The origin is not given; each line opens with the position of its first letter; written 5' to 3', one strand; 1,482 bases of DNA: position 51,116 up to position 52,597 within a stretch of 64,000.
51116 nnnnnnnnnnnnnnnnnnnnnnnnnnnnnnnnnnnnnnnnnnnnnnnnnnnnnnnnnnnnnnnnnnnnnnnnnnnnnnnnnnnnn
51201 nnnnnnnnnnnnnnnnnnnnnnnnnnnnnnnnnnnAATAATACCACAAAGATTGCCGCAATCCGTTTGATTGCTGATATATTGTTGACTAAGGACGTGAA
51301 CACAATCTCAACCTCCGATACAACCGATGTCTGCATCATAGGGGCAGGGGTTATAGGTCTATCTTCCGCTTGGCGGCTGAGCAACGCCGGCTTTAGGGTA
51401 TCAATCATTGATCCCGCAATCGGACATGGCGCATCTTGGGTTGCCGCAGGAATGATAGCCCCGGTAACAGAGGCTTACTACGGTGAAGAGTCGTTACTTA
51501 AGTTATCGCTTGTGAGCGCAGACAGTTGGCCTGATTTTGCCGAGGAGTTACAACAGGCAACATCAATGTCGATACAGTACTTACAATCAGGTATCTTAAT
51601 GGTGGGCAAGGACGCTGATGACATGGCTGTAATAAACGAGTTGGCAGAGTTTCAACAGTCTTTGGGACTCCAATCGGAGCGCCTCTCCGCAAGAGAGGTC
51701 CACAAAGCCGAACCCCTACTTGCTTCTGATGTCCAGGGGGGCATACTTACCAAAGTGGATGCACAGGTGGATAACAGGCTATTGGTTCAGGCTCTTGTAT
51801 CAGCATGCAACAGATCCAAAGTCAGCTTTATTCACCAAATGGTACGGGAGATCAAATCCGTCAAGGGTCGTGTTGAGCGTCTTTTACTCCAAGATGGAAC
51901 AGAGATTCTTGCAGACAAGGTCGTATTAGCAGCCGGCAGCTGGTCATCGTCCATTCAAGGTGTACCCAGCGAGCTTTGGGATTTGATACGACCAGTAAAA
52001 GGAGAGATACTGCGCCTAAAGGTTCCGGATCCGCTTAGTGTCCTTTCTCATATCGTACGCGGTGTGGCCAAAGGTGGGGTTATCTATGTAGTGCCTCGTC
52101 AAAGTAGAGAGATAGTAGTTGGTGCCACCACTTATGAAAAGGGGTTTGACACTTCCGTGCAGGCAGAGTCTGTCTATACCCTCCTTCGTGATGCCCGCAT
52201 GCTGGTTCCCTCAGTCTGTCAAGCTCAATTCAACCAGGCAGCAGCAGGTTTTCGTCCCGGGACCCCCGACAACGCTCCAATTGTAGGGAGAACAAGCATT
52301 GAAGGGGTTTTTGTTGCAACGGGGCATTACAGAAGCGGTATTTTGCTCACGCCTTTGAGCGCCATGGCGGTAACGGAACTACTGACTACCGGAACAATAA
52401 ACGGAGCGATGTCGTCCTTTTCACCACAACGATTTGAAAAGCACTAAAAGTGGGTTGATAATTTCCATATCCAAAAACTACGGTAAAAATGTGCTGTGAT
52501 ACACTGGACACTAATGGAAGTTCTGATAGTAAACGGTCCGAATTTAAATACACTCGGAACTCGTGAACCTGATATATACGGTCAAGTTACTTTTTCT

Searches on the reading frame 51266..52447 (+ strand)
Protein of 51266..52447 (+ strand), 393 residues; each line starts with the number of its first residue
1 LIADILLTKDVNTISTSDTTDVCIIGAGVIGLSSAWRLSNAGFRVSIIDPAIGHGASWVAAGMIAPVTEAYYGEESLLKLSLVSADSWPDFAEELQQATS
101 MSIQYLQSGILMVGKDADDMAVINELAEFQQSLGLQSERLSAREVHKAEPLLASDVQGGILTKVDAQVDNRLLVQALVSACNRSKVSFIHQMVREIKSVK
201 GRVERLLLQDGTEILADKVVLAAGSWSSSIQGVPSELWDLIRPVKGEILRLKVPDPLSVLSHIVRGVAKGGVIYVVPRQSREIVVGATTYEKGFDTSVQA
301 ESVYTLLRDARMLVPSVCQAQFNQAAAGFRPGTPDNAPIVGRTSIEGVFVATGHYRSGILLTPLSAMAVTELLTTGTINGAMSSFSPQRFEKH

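Call 94: search_protein_families(library=pfam, proteins=[window:51266-52447:+], max_evalue=0.00001)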
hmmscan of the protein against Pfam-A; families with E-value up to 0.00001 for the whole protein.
window:51266-52447:+ (393 aa): 5 families
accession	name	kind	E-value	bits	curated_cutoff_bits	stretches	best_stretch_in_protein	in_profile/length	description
PF01266.30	DAO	-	1.5e-70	239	27.9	1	21-372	1-353/353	FAD dependent oxidoreductase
PF07992.20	Pyr_redox_2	-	1.1e-08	35.3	26.1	1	21-235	2-118/291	Pyridine nucleotide-disulphide oxidoreductase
PF01134.28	GIDA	-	3.8e-08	33.3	22.1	0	163-228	87-153/391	Glucose inhibited division protein A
PF03486.20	HI0933_like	-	1.7e-07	31.4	50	0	172-272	110-195/244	HI0933-like protein Rossmann domain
PF13454.12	NAD_binding_9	-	4.7e-07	30.3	21.8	0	175-224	104-153/155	FAD-NAD(P)-binding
